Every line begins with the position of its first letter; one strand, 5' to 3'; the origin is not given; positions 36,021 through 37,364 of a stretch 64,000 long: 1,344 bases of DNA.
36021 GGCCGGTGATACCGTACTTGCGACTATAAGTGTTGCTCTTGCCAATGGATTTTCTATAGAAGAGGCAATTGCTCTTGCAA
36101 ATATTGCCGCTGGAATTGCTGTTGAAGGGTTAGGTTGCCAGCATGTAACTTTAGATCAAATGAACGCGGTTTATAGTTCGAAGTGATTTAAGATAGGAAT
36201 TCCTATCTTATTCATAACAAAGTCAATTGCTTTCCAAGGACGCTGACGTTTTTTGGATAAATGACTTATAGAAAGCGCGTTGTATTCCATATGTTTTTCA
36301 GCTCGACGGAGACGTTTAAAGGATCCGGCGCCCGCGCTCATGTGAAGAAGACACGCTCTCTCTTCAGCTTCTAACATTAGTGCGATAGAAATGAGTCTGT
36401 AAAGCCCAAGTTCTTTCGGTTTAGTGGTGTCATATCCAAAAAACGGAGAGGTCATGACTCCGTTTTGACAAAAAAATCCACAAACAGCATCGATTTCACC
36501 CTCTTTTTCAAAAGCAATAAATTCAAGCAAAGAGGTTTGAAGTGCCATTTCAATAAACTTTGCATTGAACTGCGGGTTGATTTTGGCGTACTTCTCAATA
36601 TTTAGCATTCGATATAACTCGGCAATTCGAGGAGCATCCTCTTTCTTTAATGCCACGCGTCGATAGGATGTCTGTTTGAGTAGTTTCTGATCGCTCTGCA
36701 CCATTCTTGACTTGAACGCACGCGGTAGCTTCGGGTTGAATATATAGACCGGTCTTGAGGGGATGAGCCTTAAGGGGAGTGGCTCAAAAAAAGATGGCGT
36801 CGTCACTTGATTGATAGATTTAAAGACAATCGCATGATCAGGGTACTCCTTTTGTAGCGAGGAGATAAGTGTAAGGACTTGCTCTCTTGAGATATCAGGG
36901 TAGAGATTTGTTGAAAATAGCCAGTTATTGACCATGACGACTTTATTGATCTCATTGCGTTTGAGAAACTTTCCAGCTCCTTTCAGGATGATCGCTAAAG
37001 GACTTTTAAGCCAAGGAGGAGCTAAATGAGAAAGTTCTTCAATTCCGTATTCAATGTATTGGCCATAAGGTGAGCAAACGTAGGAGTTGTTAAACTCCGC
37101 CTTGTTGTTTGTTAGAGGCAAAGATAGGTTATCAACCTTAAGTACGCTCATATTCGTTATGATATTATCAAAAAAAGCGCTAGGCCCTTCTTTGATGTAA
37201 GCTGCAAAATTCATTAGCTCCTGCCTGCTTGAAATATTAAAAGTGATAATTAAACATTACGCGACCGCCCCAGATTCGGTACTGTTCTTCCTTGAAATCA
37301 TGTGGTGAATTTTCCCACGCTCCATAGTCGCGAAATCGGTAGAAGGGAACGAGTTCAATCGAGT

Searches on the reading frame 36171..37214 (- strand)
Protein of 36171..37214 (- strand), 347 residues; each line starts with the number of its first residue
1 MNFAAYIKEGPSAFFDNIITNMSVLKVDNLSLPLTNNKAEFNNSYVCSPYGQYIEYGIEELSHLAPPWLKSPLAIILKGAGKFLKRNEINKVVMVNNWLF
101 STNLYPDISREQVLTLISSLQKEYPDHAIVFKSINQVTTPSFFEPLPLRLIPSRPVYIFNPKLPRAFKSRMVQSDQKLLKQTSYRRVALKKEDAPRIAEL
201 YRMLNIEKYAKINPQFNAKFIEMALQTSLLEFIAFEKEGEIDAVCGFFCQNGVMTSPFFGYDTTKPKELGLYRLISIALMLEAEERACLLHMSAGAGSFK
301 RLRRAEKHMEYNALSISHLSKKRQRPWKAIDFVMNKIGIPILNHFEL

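Call 7: search_protein_families(library=pfam, proteins=[window:36171-37214:-], max_evalue=0.1)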
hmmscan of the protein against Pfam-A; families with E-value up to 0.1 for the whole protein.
window:36171-37214:- (347 aa): 0 families

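Call 8: search_protein_families(library=ncbifam, proteins=[window:36171-37214:-], max_evalue=0.1)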
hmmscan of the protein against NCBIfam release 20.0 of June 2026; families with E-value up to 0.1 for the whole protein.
window:36171-37214:- (347 aa): 1 family
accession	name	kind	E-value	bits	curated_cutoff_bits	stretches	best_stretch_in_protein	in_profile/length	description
NF041450.1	MobP1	subfamily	0.02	14.2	200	1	86-131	109-155/321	MobP1 family relaxase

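Call 66: find_homologous_proteins(query=window:36171-37211:-)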
Query window:36171-37211:- (346 aa): 250 proteins with E <= 0.001 among 1939 candidates; the best 120 are listed.
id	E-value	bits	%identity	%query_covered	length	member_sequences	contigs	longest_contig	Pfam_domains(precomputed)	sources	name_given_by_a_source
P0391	3.8e-215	731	100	94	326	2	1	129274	-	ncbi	ncbi:MAG: hypothetical protein WDZ27_02555 [Waddliaceae bacterium]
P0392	3.4e-197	672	84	100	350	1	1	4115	-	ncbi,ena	-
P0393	1.7e-98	348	46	99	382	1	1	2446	-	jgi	jgi:hypothetical protein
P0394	3.1e-93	330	45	99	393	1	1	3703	-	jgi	jgi:hypothetical protein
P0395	6.5e-91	323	46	97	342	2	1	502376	-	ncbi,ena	-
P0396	7.8e-91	323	46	96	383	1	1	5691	-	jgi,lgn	-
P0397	3.5e-90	320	45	97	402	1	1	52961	-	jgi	-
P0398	3.7e-90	320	44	98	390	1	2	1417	-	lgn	-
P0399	5.1e-90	320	44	98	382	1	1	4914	-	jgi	jgi:hypothetical protein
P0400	6.8e-90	319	43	98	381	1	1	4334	-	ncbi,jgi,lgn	-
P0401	2.4e-89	318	43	96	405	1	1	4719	-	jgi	jgi:hypothetical protein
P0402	7.5e-89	316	44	99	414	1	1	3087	-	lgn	-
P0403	5.8e-88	313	43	98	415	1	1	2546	-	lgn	-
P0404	6.5e-88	313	45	97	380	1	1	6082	-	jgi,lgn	-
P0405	1.1e-87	312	44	99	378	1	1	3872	-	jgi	jgi:hypothetical protein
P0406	1.2e-87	312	41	98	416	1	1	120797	PF13480.14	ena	-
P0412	1.8e-86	308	44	98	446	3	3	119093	PF13480.14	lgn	-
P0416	4.9e-86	307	44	98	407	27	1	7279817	PF13480.14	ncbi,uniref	ncbi:GNAT family N-acetyltransferase [Paenibacillus sp. FSL W7-1088]|uniref:GNAT family N-acetyltran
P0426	1.1e-83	299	41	98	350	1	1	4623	PF13480.14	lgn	-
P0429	2.4e-83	298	41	98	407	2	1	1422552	PF13480.14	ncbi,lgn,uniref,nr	ncbi:hypothetical protein PAECIP112173_02437 [Paenibacillus sp. JJ-100]|uniref:GNAT family N-acetylt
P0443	1.2e-82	296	41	96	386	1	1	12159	PF13480.14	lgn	-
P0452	3.6e-81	291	41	99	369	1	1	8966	PF13480.14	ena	-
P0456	8.7e-81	289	42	98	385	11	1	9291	PF13480.14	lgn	-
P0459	1.6e-80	289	41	99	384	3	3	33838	PF13480.14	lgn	-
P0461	4.8e-80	287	41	98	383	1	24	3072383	-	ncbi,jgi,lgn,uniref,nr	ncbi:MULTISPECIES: hypothetical protein [Parachlamydia]|jgi:hypothetical protein|uniref:BioF2-like a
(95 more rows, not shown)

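Call 67: find_encoding_contigs(protein=P0392, flank=5000, max_places=1)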
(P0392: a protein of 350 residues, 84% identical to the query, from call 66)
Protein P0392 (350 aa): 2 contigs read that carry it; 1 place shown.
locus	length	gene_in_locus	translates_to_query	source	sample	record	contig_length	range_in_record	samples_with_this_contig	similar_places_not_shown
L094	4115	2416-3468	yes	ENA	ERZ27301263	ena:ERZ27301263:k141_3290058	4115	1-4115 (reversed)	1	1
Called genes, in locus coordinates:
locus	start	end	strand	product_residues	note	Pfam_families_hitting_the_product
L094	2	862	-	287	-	?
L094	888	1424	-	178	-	PF26330:DUF8085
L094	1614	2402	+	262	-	-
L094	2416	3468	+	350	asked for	-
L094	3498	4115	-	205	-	?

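Call 68: find_encoding_contigs(protein=P0461, flank=6000, max_places=1)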
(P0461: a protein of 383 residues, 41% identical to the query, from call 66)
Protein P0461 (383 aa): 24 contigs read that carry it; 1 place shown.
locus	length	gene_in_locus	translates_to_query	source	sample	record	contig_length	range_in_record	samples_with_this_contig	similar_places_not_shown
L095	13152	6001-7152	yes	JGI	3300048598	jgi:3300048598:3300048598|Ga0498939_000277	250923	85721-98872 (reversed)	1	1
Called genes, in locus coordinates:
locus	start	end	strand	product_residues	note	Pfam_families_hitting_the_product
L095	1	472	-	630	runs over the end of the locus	PF08238:Sel1, PF23310:TPR_27 (weak)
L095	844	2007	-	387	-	-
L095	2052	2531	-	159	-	PF13414:TPR_11 (faint), PF13431:TPR_17 (faint), PF14559:TPR_19 (faint), PF07719:TPR_2 (faint), PF13428:TPR_14 (faint), PF13424:TPR_12 (weak), PF00515:TPR_1 (weak), PF13371:TPR_9, +1 more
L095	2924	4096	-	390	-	PF11899:DUF3419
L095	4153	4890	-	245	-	PF26330:DUF8085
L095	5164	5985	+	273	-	PF13505:OMP_b-brl (weak)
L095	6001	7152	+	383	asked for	-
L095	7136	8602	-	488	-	PF01565:FAD_binding_4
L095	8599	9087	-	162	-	PF20589:DUF6790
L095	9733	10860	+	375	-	PF00646:F-box (weak), PF12937:F-box-like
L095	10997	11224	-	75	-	-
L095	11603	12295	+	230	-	PF00646:F-box (faint), PF12937:F-box-like (weak)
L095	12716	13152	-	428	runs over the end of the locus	PF04413:Glycos_transf_N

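Call 69: find_encoding_contigs(protein=P0416, flank=6000, max_places=1)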
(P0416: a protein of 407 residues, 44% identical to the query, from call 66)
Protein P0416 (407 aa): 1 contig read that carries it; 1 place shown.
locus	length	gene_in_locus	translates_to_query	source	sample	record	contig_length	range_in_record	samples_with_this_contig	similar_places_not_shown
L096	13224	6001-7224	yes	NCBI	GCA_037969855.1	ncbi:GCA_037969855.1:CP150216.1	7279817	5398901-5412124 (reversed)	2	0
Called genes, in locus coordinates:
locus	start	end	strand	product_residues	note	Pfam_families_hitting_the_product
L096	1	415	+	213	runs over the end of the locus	PF09346:SMI1_KNR4 (weak)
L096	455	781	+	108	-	-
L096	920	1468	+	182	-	PF04542:Sigma70_r2, PF08281:Sigma70_r4_2, PF04545:Sigma70_r4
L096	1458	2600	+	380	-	PF13786:DUF4179 (weak)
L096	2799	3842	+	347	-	PF00544:Pectate_lyase_4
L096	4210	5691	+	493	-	PF00015:MCPsignal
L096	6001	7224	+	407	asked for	PF13480:Acetyltransf_6 (weak)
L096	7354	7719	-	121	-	PF00903:Glyoxalase, PF12681:Glyoxalase_2 (weak), PF13669:Glyoxalase_4 (weak)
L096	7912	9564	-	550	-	PF00245:Alk_phosphatase, PF07833:Cu_amine_oxidN1 (weak)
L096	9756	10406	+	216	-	-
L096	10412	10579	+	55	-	-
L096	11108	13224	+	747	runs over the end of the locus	PF00135:COesterase, PF20434:BD-FAE (weak), PF07859:Abhydrolase_3 (faint), PF00135:COesterase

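Call 80: search_protein_families(library=pfam, alignment_id=A6, max_evalue=0.01)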
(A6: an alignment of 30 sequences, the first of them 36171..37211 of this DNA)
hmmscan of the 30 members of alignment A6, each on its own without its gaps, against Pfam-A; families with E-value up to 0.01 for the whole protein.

A. member 1, window:36171-37211:- (346 aa): 0 families

B. families by the number of members that match (of 30 scanned): 2 families
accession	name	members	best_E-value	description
PF13480.13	Acetyltransf_6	13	1.5e-07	Acetyltransferase (GNAT) domain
PF07574.19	SMC_Nse1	1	0.0092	Nse1 non-SMC component of SMC5-6 complex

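Call 83: predict_structure(alignment_id=A6)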
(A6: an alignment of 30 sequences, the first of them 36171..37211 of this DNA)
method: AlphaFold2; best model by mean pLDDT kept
length: 346 residues; sequences in the alignment: 30
mean_pLDDT: 91.8   pTM: 0.89
mean pLDDT of the five models: 91.8, 90.8, 90.4, 90.2, 89.4
residues with pLDDT >= 90: 272; 70-90: 65; 50-70: 9; < 50: 0
segments of 3 or more residues with pLDDT < 50: none
pLDDT, mean of each block of 10 residues (from residue 1): 75 91 91 93 92 88 80 92 96 92 91 96 97 93 93 94 92 96 96 96 72 93 93 97 96 95 94 97 97 86 94 97 96 90 75
secondary structure, 60 per line:
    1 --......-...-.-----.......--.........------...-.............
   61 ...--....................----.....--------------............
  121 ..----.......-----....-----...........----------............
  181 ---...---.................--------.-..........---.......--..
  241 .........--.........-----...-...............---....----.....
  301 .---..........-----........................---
elements in order: H3-8 E20-26 E29-37 H48-63 H66-85 E90-94 H109-122 E127-133 H139-142 E148-158 H169-180 E184-186 H190-206 H217-226 E230-236 E239-249 E252-260 H270-284 E288-291 H296-301 E305-314 H320-343
